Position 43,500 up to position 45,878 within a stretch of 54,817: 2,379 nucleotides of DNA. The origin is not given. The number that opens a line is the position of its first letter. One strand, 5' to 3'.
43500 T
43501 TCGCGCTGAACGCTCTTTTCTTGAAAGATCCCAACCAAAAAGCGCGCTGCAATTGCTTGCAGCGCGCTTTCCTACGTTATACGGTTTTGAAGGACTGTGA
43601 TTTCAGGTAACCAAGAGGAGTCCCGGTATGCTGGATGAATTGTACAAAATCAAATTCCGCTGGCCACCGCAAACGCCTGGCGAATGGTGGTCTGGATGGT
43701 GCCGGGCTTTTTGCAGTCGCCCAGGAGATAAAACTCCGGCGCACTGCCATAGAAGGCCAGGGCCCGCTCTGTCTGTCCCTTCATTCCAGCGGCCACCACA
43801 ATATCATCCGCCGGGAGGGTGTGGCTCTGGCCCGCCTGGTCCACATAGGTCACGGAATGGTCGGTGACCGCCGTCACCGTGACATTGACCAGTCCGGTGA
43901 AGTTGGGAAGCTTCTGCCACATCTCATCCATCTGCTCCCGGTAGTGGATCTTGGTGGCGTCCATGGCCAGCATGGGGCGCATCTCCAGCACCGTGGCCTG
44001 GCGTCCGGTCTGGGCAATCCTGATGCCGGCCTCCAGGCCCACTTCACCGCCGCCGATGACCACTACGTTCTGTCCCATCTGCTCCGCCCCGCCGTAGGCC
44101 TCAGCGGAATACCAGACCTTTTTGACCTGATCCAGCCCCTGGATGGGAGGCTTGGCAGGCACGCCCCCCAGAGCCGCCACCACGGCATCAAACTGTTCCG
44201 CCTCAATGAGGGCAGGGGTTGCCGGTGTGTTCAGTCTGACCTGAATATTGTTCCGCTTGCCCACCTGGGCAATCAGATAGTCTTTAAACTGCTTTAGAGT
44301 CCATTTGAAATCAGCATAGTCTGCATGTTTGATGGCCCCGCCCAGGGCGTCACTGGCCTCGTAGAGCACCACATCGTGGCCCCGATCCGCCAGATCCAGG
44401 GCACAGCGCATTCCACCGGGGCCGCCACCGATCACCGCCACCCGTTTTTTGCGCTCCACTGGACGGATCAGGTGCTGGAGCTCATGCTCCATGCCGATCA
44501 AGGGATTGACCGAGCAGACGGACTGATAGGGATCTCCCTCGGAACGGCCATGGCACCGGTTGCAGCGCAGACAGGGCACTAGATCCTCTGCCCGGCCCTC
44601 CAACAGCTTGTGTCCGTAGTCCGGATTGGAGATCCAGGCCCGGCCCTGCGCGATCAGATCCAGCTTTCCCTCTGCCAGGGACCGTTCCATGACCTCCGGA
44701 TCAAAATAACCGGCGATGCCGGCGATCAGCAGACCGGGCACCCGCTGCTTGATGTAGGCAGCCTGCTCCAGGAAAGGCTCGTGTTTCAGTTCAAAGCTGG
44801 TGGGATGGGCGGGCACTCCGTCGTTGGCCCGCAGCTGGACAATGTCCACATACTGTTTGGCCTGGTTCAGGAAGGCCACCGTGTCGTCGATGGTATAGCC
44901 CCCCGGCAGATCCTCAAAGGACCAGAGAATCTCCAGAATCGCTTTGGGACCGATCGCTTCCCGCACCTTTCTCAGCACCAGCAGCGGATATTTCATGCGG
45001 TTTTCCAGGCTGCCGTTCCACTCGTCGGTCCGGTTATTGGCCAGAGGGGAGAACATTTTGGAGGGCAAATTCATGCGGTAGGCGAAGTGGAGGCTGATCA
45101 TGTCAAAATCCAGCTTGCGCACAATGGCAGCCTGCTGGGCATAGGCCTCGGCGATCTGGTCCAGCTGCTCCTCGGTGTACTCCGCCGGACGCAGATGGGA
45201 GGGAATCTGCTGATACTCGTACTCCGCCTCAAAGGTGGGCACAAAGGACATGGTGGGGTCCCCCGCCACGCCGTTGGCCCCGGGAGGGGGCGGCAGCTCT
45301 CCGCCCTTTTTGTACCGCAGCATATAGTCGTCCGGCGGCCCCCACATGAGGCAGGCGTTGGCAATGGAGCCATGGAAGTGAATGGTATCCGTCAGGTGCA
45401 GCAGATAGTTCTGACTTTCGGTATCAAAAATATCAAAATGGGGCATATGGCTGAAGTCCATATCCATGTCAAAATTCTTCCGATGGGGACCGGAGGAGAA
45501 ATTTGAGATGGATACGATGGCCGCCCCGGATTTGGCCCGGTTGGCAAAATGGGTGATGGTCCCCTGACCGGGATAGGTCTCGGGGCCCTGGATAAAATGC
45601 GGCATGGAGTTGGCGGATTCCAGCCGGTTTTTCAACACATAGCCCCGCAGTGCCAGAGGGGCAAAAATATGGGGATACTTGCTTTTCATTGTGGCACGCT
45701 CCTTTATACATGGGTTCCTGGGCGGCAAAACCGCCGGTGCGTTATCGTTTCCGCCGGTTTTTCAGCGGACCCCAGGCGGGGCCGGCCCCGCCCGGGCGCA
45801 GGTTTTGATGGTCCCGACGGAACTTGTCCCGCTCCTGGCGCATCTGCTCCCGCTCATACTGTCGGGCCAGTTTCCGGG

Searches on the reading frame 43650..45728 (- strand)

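Call 22: search_protein_families(library=pfam, proteins=[window:43650-45728:-], max_evalue=0.001)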
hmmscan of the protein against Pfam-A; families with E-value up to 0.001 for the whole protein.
window:43650-45728:- (692 aa): 13 families
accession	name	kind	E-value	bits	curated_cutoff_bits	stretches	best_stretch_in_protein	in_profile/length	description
PF00724.26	Oxidored_FMN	-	8.1e-26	91.5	27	1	21-381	2-341/342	NADH:flavin oxidoreductase / NADH oxidase family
PF07992.20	Pyr_redox_2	-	1.2e-25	90.9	26.1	1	429-655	2-243/291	Pyridine nucleotide-disulphide oxidoreductase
PF13738.12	Pyr_redox_3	-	1.4e-13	51.2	30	1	515-653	127-271/305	Pyridine nucleotide-disulphide oxidoreductase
PF13450.12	NAD_binding_8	-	1.5e-12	48.1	21.9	1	432-471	1-40/68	NAD(P)-binding Rossmann-like domain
PF00070.33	Pyr_redox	-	4.7e-11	43.5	22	1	554-624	1-69/82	Pyridine nucleotide-disulphide oxidoreductase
PF01266.30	DAO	-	8e-10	39.2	27.9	1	429-468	1-41/353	FAD dependent oxidoreductase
PF03486.20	HI0933_like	-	8.1e-10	39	50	1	429-469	2-42/244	HI0933-like protein Rossmann domain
PF12831.13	FAD_oxidored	-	2.5e-09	37.4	27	1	430-466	2-38/416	FAD dependent oxidoreductase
PF00890.30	FAD_binding_2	-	4.1e-09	36.6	20.4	1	430-467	2-39/414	FAD binding domain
PF01134.28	GIDA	-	4.4e-06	26.4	22.1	0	430-458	2-31/391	Glucose inhibited division protein A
PF13241.12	NAD_binding_7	-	1.9e-05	25.6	22.1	0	552-594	7-48/104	Putative NAD(P)-binding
PF01946.23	Thi4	-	2.2e-05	24.3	26.2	0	429-466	19-57/235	Thi4 family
PF01593.30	Amino_oxidase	-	0.0002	21.2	19.8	1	439-466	3-30/443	Flavin containing amine oxidoreductase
